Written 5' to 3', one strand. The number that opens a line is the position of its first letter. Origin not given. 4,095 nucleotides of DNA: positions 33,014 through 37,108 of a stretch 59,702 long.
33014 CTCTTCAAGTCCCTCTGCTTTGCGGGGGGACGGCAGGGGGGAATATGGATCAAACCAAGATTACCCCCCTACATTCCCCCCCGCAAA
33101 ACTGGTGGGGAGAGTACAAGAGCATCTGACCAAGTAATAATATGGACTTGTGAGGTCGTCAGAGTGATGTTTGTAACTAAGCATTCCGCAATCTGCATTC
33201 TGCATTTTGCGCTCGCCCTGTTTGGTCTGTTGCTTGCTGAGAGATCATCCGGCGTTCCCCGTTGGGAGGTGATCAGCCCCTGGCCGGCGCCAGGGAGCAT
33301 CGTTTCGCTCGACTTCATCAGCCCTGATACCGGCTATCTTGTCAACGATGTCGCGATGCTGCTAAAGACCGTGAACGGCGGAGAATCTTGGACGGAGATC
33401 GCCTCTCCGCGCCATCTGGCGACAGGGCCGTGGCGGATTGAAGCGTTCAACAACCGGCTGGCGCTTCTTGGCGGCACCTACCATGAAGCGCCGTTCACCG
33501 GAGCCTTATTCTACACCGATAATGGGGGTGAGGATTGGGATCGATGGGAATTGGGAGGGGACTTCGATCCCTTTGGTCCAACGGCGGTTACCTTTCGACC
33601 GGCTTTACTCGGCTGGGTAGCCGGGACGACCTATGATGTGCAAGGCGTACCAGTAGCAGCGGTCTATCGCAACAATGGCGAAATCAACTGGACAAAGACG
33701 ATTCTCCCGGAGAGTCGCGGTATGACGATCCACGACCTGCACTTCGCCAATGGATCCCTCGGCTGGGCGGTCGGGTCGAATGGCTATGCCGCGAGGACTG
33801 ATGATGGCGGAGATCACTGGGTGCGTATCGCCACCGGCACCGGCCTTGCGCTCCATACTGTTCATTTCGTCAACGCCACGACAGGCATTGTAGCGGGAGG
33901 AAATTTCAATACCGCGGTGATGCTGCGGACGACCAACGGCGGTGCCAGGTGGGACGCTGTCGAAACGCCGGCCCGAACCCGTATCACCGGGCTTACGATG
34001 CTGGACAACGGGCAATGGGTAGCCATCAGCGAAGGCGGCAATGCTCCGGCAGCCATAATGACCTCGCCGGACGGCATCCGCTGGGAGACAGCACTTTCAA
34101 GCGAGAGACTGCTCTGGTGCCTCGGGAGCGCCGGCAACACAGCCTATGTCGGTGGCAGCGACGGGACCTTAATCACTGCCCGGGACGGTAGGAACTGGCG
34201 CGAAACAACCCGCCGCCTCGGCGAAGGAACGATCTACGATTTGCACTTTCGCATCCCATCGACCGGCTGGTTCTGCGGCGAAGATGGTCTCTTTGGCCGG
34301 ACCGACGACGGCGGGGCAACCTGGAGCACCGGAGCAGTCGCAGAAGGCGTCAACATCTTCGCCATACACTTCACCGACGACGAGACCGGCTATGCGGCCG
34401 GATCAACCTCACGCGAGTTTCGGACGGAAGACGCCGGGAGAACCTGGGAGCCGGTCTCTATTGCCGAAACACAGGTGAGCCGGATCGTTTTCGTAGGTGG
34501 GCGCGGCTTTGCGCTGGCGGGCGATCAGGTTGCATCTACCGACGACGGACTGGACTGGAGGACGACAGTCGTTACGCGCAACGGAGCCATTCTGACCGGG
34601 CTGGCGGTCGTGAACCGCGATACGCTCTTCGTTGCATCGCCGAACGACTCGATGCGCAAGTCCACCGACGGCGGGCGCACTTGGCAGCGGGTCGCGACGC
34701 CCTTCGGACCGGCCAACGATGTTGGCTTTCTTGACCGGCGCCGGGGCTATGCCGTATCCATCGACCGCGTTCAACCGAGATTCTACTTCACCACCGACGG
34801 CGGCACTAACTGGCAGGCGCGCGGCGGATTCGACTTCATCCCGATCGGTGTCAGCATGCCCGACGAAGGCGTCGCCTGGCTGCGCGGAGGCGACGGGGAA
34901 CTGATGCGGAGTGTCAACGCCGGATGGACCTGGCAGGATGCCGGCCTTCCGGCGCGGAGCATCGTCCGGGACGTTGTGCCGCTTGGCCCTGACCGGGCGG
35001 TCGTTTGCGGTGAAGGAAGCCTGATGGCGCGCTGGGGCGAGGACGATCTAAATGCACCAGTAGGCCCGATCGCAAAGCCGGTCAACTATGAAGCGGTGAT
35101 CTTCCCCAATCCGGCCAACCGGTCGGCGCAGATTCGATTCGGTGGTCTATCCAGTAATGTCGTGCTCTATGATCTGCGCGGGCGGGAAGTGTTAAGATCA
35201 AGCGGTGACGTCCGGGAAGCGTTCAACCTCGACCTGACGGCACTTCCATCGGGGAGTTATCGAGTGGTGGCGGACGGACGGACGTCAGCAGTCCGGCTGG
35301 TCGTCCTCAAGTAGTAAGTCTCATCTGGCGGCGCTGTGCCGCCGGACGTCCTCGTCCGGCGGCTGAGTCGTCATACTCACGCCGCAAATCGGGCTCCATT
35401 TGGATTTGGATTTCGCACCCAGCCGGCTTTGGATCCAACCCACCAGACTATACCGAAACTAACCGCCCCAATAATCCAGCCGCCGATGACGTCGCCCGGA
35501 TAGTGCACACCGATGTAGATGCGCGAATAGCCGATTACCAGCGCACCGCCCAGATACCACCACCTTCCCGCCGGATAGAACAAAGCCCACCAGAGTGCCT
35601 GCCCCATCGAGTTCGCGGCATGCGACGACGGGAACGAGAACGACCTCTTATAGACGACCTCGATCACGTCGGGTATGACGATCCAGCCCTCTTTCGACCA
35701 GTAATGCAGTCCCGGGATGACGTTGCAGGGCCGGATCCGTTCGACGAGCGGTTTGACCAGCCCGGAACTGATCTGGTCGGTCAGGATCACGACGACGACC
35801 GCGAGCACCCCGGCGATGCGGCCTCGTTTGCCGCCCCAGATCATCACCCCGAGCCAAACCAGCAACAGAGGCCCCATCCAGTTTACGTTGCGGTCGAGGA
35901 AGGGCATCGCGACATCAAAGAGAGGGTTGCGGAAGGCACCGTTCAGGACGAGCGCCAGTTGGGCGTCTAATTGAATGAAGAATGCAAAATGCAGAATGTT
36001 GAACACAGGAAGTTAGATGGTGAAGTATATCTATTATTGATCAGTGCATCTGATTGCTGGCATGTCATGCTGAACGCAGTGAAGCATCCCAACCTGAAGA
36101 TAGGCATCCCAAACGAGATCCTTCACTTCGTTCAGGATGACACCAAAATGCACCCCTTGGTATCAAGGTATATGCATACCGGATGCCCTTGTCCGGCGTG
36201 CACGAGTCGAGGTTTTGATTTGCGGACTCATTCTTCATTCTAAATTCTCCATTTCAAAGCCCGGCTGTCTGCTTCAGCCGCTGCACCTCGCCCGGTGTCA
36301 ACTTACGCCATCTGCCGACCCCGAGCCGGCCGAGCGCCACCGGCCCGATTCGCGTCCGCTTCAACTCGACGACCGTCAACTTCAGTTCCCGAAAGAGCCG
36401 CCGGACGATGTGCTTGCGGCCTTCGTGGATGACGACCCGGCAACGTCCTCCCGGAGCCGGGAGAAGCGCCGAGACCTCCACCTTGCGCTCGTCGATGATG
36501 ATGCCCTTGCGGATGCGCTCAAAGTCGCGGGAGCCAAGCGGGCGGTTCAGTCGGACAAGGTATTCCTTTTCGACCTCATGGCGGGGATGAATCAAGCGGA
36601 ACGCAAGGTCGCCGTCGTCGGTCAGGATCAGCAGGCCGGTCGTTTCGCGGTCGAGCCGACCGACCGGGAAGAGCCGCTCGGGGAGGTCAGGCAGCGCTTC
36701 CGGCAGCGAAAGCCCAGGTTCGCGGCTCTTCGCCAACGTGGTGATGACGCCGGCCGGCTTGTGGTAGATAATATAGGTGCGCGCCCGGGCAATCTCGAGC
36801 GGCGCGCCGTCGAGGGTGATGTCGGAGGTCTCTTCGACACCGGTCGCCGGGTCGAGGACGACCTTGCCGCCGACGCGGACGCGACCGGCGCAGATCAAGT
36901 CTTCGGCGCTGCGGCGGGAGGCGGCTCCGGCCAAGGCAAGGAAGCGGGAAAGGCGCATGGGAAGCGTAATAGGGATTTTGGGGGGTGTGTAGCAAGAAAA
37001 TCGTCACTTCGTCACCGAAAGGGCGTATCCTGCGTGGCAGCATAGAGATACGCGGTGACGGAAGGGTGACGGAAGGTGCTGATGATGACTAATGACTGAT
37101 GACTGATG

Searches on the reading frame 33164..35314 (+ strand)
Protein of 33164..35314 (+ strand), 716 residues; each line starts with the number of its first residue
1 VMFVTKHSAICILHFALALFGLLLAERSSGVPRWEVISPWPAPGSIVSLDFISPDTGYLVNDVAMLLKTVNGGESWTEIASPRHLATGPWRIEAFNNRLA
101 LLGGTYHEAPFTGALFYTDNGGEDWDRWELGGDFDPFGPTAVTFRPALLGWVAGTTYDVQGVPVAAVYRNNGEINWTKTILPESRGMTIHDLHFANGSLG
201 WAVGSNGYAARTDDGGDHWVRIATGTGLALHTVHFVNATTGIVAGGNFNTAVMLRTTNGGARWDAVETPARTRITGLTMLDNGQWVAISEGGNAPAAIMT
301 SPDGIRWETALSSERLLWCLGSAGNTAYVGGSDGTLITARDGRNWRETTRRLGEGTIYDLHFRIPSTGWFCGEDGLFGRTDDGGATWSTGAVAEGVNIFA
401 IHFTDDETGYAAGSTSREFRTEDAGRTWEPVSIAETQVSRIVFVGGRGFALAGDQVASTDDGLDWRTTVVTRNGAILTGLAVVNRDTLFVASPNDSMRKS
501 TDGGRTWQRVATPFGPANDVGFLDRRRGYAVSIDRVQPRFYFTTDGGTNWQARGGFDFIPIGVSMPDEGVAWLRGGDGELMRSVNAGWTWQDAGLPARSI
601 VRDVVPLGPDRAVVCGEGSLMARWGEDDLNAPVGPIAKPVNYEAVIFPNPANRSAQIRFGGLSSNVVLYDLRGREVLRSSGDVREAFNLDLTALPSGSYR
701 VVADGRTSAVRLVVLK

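Call 9: search_protein_families(library=pfam, proteins=[window:33164-35314:+], max_evalue=0.001)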
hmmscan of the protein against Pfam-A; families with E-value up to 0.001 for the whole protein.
window:33164-35314:+ (716 aa): 5 families
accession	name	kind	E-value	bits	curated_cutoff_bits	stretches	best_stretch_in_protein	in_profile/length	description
PF14870.12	PSII_BNR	-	3.3e-28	99.2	27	3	343-471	7-143/303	Photosynthesis system II assembly factor YCF48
PF15902.12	Sortilin-Vps10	-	6.8e-17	61.8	33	1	457-551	5-110/446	Sortilin, neurotensin receptor 3,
PF02012.26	BNR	-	9.6e-07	28.3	27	0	500-509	3-12/12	BNR/Asp-box repeat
PF18962.6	Por_Secre_tail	-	6.6e-06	26.8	27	1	646-707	1-66/75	Secretion system C-terminal sorting domain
PF19755.4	DUF6242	-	6.7e-05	23.3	29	0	434-507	141-217/217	Domain of unknown function (DUF6242)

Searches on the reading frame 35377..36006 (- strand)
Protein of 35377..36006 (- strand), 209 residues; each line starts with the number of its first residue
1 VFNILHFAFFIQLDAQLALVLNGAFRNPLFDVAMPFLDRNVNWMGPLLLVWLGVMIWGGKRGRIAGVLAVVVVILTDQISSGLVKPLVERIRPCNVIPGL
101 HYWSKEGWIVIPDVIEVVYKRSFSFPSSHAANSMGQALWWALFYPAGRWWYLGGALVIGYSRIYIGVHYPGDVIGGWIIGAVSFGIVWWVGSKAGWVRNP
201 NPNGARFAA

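Call 9: search_protein_families(library=pfam, proteins=[window:35377-36006:-], max_evalue=0.001)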
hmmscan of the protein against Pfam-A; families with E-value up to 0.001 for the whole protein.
window:35377-36006:- (209 aa): 2 families
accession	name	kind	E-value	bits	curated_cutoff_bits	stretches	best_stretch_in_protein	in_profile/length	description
PF01569.27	PAP2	-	9.8e-21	74.3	27.2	1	67-194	2-128/130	PAP2 superfamily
PF14378.12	PAP2_3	-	2e-07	31.4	27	1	117-185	119-189/190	PAP2 superfamily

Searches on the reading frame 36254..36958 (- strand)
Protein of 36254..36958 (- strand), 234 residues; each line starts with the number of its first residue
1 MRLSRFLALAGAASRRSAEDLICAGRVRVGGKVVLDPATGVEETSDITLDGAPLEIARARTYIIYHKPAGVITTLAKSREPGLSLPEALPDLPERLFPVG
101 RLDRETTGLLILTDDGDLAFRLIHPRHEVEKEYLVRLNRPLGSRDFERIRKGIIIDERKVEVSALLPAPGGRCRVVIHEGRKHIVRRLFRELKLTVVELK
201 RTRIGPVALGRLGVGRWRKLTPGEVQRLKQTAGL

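Call 9: search_protein_families(library=pfam, proteins=[window:36254-36958:-], max_evalue=0.001)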
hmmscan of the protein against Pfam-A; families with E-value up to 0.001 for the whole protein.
window:36254-36958:- (234 aa): 2 families
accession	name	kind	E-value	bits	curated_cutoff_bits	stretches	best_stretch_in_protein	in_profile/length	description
PF00849.27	PseudoU_synth_2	-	2e-21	77.3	26.8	1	62-189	2-150/152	RNA pseudouridylate synthase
PF01479.30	S4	-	6.7e-10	39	22.8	1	1-43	1-44/48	S4 domain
